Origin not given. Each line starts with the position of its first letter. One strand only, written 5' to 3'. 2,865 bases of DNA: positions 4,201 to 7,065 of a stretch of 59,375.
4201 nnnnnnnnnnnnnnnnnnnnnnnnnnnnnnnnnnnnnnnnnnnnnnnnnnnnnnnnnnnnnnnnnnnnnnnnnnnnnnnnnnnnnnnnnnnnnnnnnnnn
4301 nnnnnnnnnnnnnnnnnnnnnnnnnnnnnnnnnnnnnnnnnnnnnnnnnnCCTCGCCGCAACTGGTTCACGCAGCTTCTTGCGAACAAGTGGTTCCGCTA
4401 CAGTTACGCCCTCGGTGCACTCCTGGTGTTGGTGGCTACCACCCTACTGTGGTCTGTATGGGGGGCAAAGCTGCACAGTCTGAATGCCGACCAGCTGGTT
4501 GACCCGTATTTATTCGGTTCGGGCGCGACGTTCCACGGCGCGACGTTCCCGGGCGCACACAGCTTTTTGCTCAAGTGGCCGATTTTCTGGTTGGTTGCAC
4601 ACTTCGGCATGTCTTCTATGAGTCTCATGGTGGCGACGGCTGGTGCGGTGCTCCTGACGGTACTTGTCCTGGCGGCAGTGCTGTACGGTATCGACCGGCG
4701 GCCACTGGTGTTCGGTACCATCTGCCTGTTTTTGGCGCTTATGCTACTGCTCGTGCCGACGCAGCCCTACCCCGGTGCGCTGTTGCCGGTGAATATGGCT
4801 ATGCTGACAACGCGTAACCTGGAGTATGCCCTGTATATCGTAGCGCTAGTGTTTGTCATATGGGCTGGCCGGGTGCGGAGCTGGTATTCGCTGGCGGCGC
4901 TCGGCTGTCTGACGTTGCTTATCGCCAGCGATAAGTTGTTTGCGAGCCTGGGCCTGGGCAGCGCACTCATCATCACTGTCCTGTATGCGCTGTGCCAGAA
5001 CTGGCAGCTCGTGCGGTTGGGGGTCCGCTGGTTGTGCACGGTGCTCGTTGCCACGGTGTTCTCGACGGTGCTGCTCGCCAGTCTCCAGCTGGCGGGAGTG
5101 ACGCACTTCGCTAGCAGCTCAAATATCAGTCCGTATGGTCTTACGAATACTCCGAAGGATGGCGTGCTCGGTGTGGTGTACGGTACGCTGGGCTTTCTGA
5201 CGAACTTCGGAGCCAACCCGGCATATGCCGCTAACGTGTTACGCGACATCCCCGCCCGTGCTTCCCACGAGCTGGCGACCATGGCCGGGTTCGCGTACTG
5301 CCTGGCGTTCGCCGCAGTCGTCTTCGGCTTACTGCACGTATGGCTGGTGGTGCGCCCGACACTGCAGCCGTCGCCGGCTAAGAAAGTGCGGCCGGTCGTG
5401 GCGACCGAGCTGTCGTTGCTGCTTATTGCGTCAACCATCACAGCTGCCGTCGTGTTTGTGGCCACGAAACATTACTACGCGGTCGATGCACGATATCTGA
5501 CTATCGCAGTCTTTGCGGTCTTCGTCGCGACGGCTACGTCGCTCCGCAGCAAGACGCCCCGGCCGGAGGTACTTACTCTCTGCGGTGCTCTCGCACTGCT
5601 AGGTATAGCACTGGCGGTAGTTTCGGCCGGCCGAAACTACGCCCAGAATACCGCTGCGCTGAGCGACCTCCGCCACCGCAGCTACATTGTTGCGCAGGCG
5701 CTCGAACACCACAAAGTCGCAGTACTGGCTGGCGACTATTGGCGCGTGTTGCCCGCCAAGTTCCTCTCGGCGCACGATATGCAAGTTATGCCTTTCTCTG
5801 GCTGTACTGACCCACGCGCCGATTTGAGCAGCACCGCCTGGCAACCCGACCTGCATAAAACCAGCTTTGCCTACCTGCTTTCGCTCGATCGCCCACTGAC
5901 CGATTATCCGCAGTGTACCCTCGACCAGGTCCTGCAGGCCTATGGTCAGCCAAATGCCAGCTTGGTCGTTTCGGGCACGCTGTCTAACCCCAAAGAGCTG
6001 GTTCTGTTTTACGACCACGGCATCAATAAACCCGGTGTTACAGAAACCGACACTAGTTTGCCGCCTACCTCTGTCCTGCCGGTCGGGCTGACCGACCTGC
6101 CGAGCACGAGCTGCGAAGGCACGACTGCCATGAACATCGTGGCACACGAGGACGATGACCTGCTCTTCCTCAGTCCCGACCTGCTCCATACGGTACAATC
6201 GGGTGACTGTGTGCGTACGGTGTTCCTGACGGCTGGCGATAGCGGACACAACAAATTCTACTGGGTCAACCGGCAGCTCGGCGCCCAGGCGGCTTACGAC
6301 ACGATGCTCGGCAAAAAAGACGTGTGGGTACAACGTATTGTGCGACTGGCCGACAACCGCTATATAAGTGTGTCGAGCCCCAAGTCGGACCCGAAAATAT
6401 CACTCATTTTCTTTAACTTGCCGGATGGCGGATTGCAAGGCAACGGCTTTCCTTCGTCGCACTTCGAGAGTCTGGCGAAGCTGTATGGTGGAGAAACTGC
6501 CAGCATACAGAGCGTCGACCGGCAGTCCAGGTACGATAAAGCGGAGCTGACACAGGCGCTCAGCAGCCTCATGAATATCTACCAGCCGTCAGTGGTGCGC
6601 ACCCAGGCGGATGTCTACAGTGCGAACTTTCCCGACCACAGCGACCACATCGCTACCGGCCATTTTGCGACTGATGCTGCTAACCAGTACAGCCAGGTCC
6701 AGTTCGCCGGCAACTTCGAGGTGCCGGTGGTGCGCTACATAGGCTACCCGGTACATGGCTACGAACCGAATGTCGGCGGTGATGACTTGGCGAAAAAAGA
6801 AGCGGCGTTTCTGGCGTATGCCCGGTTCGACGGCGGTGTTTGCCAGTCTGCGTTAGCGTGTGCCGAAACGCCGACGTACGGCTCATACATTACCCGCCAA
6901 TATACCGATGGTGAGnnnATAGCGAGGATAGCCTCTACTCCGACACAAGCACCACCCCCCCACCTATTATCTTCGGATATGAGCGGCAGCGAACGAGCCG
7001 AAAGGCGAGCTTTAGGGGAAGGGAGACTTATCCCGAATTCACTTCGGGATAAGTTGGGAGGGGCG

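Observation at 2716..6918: Three-gene surface-glycan modification module whose third component is fused to an LmbE/PIG-L deacetylase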

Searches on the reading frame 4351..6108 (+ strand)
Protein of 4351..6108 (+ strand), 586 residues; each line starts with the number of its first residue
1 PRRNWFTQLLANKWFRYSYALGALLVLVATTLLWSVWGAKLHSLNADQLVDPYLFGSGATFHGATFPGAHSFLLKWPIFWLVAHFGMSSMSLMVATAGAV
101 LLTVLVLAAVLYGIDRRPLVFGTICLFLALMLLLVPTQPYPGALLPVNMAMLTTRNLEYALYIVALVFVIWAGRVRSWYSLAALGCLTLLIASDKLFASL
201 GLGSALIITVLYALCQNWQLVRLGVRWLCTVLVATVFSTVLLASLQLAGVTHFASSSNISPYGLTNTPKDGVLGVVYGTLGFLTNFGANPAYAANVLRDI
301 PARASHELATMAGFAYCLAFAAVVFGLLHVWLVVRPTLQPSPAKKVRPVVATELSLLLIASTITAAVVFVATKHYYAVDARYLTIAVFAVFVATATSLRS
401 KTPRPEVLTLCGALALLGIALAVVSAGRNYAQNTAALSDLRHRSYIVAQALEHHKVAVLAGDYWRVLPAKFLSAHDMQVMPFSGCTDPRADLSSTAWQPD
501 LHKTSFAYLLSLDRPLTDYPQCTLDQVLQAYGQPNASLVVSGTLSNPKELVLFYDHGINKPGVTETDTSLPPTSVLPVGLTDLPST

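Call 47: predict_structure(alignment_id=A2)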
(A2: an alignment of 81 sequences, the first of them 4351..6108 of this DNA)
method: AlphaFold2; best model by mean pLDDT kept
length: 586 residues; sequences in the alignment: 81
mean_pLDDT: 89.2   pTM: 0.89
mean pLDDT of the five models: 89.2, 88.3, 86.7, 86.5, 84.1
residues with pLDDT >= 90: 425; 70-90: 109; 50-70: 27; < 50: 25
segments of 3 or more residues with pLDDT < 50: 257-261, 563-574, 584-586
pLDDT, mean of each block of 10 residues (from residue 1): 78 96 98 95 91 93 92 95 92 95 97 97 98 89 76 91 97 93 98 94 97 95 97 97 95 69 74 89 93 88 94 95 98 95 70 98 93 62 91 97 95 98 94 92 94 92 93 86 91 92 95 81 90 91 88 89 45 49 46
secondary structure, 60 per line:
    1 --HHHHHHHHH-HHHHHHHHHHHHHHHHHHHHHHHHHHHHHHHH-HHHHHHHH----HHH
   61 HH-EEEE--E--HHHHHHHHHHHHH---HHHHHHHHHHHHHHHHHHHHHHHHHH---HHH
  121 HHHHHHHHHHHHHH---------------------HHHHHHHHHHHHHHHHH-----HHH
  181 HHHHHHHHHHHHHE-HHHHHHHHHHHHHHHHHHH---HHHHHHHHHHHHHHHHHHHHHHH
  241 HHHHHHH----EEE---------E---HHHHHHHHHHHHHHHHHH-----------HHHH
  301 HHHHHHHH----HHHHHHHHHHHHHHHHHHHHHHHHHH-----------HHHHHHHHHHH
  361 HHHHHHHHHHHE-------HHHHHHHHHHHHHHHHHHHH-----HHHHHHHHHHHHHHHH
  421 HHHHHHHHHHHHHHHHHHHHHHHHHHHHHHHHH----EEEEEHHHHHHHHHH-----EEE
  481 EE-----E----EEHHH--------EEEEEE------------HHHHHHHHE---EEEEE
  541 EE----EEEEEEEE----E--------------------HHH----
elements in order: H3-11 H13-44 H46-53 H58-62 E64-67 H73-85 H89-114 H118-134 H156-172 H178-193 H196-214 H218-247 E252-254 H268-285 H297-308 H313-338 H350-371 H380-399 H405-453 E458-462 H463-472 E478-482 E506-511 H524-531 E536-542 E547-554

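Call 49: fold_search(model_id=the predicted structure, library=pdb)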
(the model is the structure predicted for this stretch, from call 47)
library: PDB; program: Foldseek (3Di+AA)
matches with E <= 10: 413; with E <= 0.001: 2
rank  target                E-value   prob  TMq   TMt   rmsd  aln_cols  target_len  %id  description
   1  5ezm                  1.9e-04  1.00  0.43  0.47  14.8       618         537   15  Crystal Structure of ArnT from Cupriavidus metallidurans in the apo state (released 2016-02-17)
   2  5f15                  4.3e-04  1.00  0.41  0.43  15.3       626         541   15  Crystal Structure of ArnT from Cupriavidus metallidurans bound to Undecaprenyl phosphate (released 2016-02-17)
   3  6s7t_A                1.3e-03  1.00  0.39  0.34  16.7       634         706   10  Cryo-EM structure of human oligosaccharyltransferase complex OST-B (released 2019-12-18)
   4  8if8_B                3.3e-03  1.00  0.43  0.42  10.1       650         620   12  Arabinosyltransferase AftA (released 2023-05-31)
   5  8b6l_I                3.3e-03  1.00  0.36  0.32  14.2       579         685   11  Subtomogram average of the human Sec61-TRAP-OSTA-translocon (released 2022-12-07)
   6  9n9j_I                3.8e-03  1.00  0.36  0.31  15.0       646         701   11  Structure of a GRP94 folding intermediate engaged with a CCDC134- and FKBP11-bound secretory translocon (released 2025-11-19)
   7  7zlg_A                5.1e-03  1.00  0.48  0.44  13.4       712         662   10  Cryo-EM structure of C-mannosyltransferase CeDPY19, in complex with acceptor peptide and bound to CMT2-Fab and anti-Fa (released 2023-01-11)
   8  3rce_A                6.7e-03  1.00  0.38  0.33  10.8       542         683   11  Bacterial oligosaccharyltransferase PglB (released 2011-06-15)
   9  5ogl_A                7.0e-03  1.00  0.38  0.33  10.5       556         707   12  Structure of bacterial oligosaccharyltransferase PglB in complex with an acceptor peptide and an lipid-linked oligosac (released 2017-10-25)
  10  8jzx_A                1.3e-02  0.23  0.11  0.13  24.8       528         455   13  SLC15A4 inhibitor complex (released 2023-09-27)
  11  8hpk_A                1.7e-02  0.25  0.11  0.14  23.1       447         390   13  Crystal structure of the bacterial oxalate transporter OxlT in an oxalate-bound occluded form (released 2023-02-15)
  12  7zli_A                1.8e-02  1.00  0.46  0.42  11.4       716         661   10  Cryo-EM structure of C-mannosyltransferase CeDPY19, in complex with Dol25-P-Man and bound to CMT2-Fab and anti-Fab nan (released 2023-01-11)
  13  8age_A                1.9e-02  1.00  0.42  0.39   9.3       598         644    9  Structure of yeast oligosaccharylransferase complex with acceptor peptide bound (released 2022-12-07)
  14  6gxc_A                2.3e-02  0.99  0.40  0.35  10.5       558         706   11  Bacterial oligosaccharyltransferase PglB in complex with an inhibitory peptide and a reactive lipid-linked oligosaccha (released 2018-11-14)
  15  8if8_C                3.1e-02  0.97  0.39  0.39  13.3       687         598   13  Arabinosyltransferase AftA (released 2023-05-31)
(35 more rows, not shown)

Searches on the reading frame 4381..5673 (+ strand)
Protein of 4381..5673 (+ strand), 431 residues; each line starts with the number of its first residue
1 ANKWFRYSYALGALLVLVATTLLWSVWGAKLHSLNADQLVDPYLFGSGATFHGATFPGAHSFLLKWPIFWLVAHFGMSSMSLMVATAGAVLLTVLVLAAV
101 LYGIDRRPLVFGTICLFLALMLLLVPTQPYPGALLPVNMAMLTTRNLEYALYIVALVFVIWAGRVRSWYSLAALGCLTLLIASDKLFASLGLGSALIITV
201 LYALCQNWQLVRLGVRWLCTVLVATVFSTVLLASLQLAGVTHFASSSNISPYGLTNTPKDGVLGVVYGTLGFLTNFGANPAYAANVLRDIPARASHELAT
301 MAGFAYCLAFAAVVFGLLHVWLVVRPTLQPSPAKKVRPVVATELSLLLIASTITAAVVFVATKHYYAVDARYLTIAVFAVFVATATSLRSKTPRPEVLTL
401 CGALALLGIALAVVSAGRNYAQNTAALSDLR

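Call 29: search_protein_representatives(protein=window:4381-5673:+)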
Query: 431 residues. Proteins with E-value up to 0.001 (for the whole library): 215; up to 1e-10: 192; up to 1e-30: 151. The best 150 are listed.
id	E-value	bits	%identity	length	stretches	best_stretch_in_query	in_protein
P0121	4.6e-115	401.7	50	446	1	5-420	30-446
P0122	3.8e-108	378.9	50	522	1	2-430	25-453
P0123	5.9e-101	355.2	46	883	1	2-427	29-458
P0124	4.6e-98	345.7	47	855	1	8-428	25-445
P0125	1.1e-97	344.5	47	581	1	6-430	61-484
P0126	4.2e-94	332.7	45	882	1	9-431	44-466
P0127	3.0e-92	326.6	43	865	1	5-413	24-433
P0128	1.8e-91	324.0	45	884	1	8-430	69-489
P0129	6.5e-90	318.9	45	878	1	6-427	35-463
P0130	7.4e-90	318.7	44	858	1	3-427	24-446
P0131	3.7e-89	316.4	42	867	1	13-430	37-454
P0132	1.2e-88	314.7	44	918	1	9-427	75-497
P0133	3.2e-88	313.3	42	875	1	3-428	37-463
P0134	4.7e-88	312.8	44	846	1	3-429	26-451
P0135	2.0e-87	310.7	42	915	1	5-429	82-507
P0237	3.8e-49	184.6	37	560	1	2-424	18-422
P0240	5.9e-45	170.8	35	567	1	9-418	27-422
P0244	2.3e-42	162.3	36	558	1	7-416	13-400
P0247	5.7e-42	161.0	34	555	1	3-405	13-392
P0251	5.4e-41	157.7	32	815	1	15-390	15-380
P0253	7.4e-40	154.0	32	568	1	14-418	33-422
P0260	1.4e-37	146.5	31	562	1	7-411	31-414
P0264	9.5e-35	137.2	31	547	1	18-409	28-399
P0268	3.8e-33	131.9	27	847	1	12-420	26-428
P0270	4.0e-31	125.2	30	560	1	11-387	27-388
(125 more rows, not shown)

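Call 65: search_protein_families(library=pfam, proteins=[P0237, P0240], max_evalue=0.01)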
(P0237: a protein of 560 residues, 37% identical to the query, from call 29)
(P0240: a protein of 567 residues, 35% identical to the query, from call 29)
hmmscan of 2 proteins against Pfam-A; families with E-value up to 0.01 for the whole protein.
P0237 (560 aa): 0 families

P0240 (567 aa): 0 families

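Call 71: list_cluster_members(proteins=[P0237, P0240, P0244, P0247, P0251, P0253, P0260, P0264, P0268, P0270])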
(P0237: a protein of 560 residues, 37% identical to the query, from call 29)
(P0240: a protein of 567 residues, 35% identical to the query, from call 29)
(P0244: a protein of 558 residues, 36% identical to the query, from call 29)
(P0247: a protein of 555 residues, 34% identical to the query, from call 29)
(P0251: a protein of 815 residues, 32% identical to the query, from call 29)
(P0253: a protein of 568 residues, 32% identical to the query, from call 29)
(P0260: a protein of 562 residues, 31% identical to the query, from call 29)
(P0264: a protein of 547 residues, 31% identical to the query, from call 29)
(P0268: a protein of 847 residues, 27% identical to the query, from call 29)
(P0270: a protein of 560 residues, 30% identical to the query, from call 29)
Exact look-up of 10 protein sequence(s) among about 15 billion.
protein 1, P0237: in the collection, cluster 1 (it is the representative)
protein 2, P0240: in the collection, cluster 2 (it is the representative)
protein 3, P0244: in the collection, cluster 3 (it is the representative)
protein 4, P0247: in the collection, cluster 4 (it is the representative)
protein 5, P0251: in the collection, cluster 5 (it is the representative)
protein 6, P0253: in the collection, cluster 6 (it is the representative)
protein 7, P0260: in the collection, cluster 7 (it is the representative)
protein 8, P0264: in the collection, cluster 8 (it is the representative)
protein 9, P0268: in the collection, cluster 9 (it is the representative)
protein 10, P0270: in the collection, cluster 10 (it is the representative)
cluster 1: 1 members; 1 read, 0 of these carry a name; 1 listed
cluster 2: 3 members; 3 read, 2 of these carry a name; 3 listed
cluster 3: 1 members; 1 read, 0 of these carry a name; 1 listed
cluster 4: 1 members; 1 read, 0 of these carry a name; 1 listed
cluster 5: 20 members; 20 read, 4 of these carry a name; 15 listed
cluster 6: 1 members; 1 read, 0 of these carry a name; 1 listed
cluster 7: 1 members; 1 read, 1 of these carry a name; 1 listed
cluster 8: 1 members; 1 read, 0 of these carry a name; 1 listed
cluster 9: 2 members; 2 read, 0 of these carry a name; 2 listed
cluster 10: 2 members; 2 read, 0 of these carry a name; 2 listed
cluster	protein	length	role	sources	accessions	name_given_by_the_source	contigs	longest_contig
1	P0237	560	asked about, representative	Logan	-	-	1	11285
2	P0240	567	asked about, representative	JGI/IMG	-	hypothetical protein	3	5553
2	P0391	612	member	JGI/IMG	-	hypothetical protein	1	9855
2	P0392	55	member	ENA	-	-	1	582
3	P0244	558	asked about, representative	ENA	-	-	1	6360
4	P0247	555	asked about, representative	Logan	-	-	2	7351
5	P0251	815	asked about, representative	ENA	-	-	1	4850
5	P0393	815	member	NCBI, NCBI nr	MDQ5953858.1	MAG: hypothetical protein QG647_594 [Patescibacteria group bacterium] | hypothetical protein [Patescibacteria group bacterium]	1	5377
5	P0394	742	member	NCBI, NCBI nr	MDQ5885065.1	MAG: hypothetical protein QG645_227, partial [Patescibacteria group bacterium] | hypothetical protein [Patescibacteria group bacterium]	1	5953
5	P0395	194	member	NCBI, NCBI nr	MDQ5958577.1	MAG: hypothetical protein QG562_396, partial [Patescibacteria group bacterium] | hypothetical protein [Patescibacteria group bacterium]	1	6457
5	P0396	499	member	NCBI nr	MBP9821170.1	PIG-L family deacetylase [Candidatus Saccharibacteria bacterium]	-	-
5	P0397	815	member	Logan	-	-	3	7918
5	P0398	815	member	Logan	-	-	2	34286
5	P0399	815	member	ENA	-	-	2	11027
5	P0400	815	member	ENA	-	-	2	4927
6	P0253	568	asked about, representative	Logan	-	-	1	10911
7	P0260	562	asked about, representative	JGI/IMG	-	hypothetical protein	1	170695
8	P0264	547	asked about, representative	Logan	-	-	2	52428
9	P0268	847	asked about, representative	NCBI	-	-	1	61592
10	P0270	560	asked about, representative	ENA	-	-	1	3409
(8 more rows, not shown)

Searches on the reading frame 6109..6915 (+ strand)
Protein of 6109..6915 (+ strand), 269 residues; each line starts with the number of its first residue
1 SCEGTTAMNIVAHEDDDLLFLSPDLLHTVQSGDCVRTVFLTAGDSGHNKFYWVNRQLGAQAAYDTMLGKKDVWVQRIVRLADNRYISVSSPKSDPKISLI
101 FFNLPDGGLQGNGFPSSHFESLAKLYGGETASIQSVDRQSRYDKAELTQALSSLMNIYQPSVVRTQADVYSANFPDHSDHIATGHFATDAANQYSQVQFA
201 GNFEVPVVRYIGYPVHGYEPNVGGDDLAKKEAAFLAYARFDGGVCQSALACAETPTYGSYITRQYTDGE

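Call 66: find_homologous_proteins(query=window:6109-6915:+, max_evalue=1e-10)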
Query window:6109-6915:+ (269 aa): 563 proteins with E <= 1e-10 among 1049 candidates; the best 120 are listed.
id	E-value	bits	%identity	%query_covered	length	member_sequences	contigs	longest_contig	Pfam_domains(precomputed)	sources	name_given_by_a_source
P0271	3.7e-106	372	65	96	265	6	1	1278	PF02585.23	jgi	jgi:LmbE family N-acetylglucosaminyl deacetylase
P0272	3.0e-103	363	59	96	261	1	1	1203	PF02585.23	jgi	jgi:LmbE family N-acetylglucosaminyl deacetylase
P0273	1.7e-98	347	57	96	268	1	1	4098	PF02585.23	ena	-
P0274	1.8e-96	341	55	99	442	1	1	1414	PF02585.23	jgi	jgi:LmbE family N-acetylglucosaminyl deacetylase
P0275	3.2e-96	340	54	100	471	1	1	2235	PF02585.23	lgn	-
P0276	1.2e-95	338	54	99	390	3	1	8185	PF02585.23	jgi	jgi:LmbE family N-acetylglucosaminyl deacetylase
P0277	5.6e-94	332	56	96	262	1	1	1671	PF02585.23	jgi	-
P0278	7.7e-94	332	53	97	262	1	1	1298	PF02585.23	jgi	jgi:LmbE family N-acetylglucosaminyl deacetylase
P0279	8.8e-93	329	52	100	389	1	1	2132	PF02585.23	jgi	jgi:LmbE family N-acetylglucosaminyl deacetylase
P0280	2.3e-92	327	51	99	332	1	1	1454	PF02585.23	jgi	jgi:LmbE family N-acetylglucosaminyl deacetylase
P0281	4.3e-92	326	55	98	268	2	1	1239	PF02585.23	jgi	jgi:LmbE family N-acetylglucosaminyl deacetylase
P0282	1.3e-91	325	53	98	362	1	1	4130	PF02585.23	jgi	jgi:LmbE family N-acetylglucosaminyl deacetylase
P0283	1.4e-90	321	54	96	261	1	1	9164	PF02585.23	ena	-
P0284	1.5e-90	321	53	100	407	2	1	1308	PF02585.23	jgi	jgi:LmbE family N-acetylglucosaminyl deacetylase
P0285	8.6e-89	315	49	99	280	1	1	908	PF02585.23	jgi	jgi:LmbE family N-acetylglucosaminyl deacetylase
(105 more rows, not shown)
